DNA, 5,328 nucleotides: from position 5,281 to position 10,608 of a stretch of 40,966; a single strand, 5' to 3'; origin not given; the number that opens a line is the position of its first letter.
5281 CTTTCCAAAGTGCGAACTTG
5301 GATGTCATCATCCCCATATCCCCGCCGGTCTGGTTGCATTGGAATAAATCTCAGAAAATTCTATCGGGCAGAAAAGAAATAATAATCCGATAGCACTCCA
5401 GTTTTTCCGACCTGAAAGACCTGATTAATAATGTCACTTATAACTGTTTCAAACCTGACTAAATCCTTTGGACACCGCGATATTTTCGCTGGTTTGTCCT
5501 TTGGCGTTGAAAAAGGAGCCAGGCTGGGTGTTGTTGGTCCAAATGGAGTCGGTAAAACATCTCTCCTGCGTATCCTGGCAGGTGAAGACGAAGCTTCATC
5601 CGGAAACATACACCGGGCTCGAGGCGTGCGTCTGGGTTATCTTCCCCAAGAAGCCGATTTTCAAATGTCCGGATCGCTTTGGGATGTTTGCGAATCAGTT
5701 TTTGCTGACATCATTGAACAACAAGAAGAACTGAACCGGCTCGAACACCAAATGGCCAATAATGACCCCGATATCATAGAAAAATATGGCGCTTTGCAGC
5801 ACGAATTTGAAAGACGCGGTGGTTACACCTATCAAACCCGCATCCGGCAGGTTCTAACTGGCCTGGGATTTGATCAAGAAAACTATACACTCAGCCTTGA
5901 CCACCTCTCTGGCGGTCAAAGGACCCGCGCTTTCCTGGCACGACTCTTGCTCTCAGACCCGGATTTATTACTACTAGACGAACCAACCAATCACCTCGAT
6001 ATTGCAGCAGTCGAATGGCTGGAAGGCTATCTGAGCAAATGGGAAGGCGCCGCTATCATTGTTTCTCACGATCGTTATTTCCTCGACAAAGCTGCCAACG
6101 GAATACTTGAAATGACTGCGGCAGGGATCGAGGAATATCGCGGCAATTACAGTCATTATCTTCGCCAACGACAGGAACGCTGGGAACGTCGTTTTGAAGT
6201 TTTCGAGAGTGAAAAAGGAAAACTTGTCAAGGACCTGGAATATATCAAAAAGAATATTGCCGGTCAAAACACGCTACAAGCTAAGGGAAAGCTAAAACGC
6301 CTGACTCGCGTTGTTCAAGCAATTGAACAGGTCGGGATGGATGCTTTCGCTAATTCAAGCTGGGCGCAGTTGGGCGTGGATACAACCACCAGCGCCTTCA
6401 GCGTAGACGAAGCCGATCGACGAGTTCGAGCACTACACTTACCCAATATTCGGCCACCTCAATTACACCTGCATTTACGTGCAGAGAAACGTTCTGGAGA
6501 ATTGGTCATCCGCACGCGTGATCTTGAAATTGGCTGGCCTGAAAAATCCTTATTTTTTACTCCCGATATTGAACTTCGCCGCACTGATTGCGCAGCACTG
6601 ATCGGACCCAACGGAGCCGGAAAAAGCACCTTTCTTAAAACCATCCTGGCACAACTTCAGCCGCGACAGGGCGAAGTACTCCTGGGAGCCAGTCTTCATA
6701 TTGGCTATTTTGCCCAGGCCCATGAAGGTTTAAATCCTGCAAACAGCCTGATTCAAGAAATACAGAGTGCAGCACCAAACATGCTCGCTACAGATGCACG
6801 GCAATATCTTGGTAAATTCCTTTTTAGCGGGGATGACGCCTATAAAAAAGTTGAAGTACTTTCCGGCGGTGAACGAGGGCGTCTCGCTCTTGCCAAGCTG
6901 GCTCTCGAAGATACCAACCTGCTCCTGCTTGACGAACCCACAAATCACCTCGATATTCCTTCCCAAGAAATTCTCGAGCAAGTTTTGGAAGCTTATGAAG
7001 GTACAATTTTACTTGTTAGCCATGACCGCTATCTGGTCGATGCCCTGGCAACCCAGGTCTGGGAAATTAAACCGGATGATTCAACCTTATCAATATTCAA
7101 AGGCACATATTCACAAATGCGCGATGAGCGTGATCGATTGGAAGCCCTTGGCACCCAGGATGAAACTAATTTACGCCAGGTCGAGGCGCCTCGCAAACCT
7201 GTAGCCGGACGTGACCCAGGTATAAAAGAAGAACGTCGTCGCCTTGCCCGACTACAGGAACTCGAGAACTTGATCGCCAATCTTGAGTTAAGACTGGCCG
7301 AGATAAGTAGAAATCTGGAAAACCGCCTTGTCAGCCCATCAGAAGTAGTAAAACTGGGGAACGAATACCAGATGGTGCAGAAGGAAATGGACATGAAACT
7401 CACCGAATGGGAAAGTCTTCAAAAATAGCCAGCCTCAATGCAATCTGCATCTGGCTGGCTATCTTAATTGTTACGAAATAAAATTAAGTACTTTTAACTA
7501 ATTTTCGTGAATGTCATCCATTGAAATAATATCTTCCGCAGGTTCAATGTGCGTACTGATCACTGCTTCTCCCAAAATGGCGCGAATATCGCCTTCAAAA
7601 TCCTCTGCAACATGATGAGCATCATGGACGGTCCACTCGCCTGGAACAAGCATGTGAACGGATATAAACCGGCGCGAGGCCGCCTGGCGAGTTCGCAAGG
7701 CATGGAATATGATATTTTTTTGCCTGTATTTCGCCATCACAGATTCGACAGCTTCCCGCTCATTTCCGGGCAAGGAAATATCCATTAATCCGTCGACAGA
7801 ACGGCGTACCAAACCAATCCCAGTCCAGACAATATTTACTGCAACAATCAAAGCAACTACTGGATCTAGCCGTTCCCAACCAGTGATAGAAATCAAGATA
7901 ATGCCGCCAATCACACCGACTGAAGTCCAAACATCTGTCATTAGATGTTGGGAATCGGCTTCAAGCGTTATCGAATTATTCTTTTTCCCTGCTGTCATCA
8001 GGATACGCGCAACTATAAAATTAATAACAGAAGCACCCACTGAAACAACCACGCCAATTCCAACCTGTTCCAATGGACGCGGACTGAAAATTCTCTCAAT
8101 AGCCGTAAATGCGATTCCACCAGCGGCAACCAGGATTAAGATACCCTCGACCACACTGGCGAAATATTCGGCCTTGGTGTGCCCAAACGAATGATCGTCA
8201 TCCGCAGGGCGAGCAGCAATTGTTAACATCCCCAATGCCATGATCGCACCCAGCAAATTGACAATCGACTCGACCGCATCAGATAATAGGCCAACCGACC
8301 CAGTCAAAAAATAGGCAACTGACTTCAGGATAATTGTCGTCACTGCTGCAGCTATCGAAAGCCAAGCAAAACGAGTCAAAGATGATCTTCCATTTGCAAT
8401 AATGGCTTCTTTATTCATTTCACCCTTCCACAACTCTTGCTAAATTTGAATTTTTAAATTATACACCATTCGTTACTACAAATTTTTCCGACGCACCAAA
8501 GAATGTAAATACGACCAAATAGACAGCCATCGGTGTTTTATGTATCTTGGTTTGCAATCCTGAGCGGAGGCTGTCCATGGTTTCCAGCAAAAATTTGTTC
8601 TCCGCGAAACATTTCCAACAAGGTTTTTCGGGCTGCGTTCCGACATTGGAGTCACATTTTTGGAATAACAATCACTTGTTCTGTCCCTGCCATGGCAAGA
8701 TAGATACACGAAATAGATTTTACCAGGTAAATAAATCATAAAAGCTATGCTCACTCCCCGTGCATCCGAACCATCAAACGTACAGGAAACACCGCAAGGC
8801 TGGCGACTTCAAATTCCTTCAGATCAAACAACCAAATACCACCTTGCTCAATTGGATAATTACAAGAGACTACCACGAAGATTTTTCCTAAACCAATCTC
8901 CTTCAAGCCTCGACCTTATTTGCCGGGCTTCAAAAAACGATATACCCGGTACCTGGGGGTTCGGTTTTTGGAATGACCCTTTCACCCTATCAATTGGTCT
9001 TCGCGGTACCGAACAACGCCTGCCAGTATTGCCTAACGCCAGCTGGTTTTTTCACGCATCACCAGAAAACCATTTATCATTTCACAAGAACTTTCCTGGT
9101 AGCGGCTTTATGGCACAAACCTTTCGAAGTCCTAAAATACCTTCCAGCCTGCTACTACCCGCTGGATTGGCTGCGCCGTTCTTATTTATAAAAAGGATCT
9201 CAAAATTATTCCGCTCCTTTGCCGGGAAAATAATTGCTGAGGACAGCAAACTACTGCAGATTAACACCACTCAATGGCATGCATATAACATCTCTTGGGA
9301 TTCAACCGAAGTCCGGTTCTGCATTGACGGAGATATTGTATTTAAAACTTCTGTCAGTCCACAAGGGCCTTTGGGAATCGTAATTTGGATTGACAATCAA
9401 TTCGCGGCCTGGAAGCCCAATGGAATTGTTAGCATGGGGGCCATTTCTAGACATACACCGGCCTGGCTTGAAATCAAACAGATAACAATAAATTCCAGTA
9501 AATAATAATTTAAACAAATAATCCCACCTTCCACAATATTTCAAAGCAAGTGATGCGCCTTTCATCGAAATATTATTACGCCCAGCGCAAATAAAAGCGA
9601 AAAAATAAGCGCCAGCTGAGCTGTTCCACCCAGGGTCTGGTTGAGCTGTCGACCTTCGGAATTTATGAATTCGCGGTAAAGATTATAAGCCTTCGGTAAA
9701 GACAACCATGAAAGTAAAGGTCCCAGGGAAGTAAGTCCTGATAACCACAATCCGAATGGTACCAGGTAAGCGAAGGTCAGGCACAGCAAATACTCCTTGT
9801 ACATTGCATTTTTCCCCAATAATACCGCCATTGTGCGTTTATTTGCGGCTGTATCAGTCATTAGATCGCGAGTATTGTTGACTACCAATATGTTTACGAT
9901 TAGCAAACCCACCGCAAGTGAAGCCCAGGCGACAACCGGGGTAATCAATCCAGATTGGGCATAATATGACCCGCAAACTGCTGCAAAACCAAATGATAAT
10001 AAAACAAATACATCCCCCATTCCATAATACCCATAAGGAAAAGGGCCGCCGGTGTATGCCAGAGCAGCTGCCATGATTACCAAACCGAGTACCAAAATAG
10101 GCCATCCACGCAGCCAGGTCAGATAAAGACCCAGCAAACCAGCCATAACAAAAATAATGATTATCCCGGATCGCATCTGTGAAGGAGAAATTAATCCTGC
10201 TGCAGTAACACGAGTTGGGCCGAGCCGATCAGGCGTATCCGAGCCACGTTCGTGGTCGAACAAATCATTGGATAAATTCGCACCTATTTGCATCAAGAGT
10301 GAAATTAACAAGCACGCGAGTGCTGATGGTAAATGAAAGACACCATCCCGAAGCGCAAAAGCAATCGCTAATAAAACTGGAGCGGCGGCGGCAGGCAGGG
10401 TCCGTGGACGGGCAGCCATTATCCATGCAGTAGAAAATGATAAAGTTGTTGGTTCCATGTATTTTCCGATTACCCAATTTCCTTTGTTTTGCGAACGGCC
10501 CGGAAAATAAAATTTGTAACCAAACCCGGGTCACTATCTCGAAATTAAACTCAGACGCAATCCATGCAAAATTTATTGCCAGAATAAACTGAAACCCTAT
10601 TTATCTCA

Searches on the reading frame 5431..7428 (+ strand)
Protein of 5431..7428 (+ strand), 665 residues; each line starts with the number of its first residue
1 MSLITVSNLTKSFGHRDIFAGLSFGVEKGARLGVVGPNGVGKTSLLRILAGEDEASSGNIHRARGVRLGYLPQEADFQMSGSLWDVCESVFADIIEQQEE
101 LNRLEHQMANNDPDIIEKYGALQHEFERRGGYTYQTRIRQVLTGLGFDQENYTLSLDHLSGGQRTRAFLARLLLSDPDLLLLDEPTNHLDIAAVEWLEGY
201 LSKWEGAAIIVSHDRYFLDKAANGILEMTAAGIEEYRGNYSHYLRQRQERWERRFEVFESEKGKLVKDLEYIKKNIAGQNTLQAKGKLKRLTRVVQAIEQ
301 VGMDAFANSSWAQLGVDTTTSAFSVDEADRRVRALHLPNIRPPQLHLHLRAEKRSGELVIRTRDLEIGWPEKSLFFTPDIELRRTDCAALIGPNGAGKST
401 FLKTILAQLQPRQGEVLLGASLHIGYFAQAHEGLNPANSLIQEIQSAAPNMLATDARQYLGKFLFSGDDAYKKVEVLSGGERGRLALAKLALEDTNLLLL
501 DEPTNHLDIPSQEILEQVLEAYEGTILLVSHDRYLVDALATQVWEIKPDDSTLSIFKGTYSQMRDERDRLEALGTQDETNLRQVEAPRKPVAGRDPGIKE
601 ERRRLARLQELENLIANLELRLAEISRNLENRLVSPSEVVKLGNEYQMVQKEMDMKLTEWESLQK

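Call 25: search_protein_families(library=pfam, proteins=[window:5431-7428:+], max_evalue=0.001)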
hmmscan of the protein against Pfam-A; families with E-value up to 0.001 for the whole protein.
window:5431-7428:+ (665 aa): 16 families
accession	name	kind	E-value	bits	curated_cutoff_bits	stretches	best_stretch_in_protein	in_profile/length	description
PF00005.33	ABC_tran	-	5.9e-49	166.6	25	2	21-187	3-137/137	ABC transporter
PF13304.12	AAA_21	-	5e-20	73.2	27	1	388-423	2-31/304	AAA domain, putative AbiEii toxin, Type IV TA system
PF02463.25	SMC_N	-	1.2e-11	44.9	40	0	152-225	130-208/220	RecF/RecN/SMC N terminal domain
PF12848.13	ABC_tran_Xtn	-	2.8e-11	43.8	25.9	1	227-300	2-75/85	ABC transporter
PF13401.12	AAA_22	-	6e-09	36.8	27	0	386-519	6-105/130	AAA domain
PF13191.12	AAA_16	-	9.3e-07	29.9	32.6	0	385-519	24-156/167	AAA ATPase domain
PF13555.12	AAA_29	-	1.3e-06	28.5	27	0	379-413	16-50/61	P-loop containing region of AAA domain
PF03193.22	RsgA_GTPase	-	3.7e-06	27.3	30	0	386-416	107-137/174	RsgA GTPase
PF13175.12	AAA_15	-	3.9e-05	23.9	32.1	0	387-406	25-44/374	AAA ATPase domain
PF00004.35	AAA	-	5.7e-05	24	21.2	0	34-52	3-21/131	ATPase family associated with various cellular activities (AAA)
PF13476.12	AAA_23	-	0.00016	22.8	27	0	386-405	20-39/201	AAA domain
PF13604.12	AAA_30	-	0.00023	21.4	27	0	387-421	20-53/191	AAA domain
PF01926.29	MMR_HSR1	-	0.00028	21.4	21.9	0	32-60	2-29/113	50S ribosome-binding GTPase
PF16326.10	ABC_tran_CTD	-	0.0003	21.4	32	1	602-664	4-68/69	ABC transporter C-terminal domain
PF05729.18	NACHT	-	0.00036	20.8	26.7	0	389-413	4-28/167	NACHT domain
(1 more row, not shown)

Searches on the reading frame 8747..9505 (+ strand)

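Call 6: search_protein_families(library=pfam, proteins=[window:8747-9505:+], max_evalue=0.001)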
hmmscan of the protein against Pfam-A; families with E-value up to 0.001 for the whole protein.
window:8747-9505:+ (252 aa): 1 family
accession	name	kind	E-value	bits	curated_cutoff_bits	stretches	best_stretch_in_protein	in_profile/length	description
PF00722.28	Glyco_hydro_16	-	0.00026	21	22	1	168-201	102-135/175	Glycosyl hydrolases family 16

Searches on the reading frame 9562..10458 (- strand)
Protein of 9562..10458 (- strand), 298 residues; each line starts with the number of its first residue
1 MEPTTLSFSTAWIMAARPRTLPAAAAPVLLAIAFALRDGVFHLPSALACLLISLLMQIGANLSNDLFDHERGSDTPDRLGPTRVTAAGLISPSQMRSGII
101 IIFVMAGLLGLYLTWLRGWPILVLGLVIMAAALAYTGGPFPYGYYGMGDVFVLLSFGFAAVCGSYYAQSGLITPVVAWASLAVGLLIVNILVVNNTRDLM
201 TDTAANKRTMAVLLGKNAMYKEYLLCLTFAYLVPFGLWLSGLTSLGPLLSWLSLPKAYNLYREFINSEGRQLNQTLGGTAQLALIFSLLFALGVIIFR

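Call 6: search_protein_families(library=pfam, proteins=[window:9562-10458:-], max_evalue=0.001)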
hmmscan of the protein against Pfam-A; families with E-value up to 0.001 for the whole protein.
window:9562-10458:- (298 aa): 1 family
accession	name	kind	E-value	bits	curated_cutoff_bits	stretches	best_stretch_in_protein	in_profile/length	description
PF01040.23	UbiA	-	6.7e-33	114.5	34.2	1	26-254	3-221/250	UbiA prenyltransferase family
